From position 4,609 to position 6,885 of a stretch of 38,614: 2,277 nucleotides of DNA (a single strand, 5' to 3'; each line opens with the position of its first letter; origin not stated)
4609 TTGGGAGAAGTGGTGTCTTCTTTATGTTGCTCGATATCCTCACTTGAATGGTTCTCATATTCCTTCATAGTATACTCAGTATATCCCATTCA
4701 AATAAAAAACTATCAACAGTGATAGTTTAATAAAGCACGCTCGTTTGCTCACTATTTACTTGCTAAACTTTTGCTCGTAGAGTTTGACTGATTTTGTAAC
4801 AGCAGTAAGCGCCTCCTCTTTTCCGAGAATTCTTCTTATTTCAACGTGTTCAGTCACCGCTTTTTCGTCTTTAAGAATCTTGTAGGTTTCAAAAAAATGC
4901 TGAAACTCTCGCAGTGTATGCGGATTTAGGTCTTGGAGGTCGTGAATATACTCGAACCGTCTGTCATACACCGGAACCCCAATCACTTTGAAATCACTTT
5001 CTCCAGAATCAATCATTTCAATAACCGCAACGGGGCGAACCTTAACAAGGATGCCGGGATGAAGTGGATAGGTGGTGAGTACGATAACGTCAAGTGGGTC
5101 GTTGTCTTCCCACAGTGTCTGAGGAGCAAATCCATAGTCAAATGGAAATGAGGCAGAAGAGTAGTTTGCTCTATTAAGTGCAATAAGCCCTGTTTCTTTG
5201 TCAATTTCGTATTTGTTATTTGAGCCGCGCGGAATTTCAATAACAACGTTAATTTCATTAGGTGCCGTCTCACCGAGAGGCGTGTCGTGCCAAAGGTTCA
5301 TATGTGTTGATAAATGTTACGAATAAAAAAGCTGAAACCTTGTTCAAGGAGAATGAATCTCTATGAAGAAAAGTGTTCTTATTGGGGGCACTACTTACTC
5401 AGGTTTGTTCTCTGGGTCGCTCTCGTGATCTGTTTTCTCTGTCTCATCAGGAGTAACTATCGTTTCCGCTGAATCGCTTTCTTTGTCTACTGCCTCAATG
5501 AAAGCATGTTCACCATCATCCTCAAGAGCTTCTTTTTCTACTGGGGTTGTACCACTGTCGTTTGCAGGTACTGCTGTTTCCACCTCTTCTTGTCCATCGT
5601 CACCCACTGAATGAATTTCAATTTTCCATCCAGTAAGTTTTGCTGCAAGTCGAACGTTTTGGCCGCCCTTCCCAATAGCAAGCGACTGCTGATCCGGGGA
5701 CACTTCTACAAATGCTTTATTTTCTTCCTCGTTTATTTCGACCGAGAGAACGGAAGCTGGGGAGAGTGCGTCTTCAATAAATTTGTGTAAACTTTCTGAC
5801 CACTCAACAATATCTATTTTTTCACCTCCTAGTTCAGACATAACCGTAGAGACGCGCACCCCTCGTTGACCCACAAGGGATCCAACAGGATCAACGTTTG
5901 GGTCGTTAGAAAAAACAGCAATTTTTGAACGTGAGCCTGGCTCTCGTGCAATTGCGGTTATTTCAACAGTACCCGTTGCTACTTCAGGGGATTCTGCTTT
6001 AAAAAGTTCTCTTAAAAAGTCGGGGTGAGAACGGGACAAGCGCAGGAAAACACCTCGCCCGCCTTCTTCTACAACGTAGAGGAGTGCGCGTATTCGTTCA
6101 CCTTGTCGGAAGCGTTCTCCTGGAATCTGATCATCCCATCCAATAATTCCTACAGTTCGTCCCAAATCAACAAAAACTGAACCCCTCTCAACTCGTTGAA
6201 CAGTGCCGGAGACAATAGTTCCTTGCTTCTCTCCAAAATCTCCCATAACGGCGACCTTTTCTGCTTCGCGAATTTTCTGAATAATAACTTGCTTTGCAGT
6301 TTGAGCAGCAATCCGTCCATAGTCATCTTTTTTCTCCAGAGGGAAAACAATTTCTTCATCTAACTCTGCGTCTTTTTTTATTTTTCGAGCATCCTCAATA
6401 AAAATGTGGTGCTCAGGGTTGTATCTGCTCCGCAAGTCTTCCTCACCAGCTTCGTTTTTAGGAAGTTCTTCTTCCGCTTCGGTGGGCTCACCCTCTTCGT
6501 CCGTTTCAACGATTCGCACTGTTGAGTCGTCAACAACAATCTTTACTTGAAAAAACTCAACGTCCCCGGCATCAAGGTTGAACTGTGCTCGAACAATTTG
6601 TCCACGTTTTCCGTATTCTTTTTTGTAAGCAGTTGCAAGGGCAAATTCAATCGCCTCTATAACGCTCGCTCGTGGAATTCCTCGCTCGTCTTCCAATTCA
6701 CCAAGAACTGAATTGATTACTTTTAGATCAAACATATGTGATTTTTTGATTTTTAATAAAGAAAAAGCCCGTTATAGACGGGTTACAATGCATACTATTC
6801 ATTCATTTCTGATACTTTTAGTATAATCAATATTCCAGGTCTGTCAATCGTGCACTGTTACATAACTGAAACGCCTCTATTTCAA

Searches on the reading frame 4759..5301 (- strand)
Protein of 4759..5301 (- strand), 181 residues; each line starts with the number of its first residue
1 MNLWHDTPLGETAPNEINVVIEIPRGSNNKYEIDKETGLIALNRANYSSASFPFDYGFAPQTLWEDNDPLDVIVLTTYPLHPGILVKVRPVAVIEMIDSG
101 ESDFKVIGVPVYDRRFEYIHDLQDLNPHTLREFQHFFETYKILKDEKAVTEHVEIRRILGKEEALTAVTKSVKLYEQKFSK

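Call 47: search_protein_families(library=pfam, proteins=[window:4759-5301:-], max_evalue=0.001)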
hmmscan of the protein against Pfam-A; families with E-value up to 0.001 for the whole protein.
window:4759-5301:- (181 aa): 1 family
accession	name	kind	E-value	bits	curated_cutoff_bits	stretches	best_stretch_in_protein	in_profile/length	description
PF00719.24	Pyrophosphatase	-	1.9e-51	174.3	23.5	1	19-175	1-152/153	Inorganic pyrophosphatase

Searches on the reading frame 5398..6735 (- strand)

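Call 47: search_protein_families(library=pfam, proteins=[window:5398-6735:-], max_evalue=0.001)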
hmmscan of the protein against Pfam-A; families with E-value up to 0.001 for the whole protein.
window:5398-6735:- (446 aa): 5 families
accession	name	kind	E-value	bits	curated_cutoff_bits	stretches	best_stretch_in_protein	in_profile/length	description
PF13184.12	KH_5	-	4.1e-28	97.8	27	1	266-334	1-69/69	NusA-like KH domain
PF08529.16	NusA_N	-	4.8e-28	98.2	23.8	1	9-160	4-118/119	NusA N-terminal domain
PF23095.1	KH_NusA_C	-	3.9e-06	27.3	34.2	1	341-375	1-35/59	Transcription termination/antitermination protein NusA, KH domain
PF00575.29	S1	-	1.9e-05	25.4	22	1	171-231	4-71/74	S1 RNA binding domain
PF07650.23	KH_2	-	5.7e-05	23.3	22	1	317-372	3-58/78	KH domain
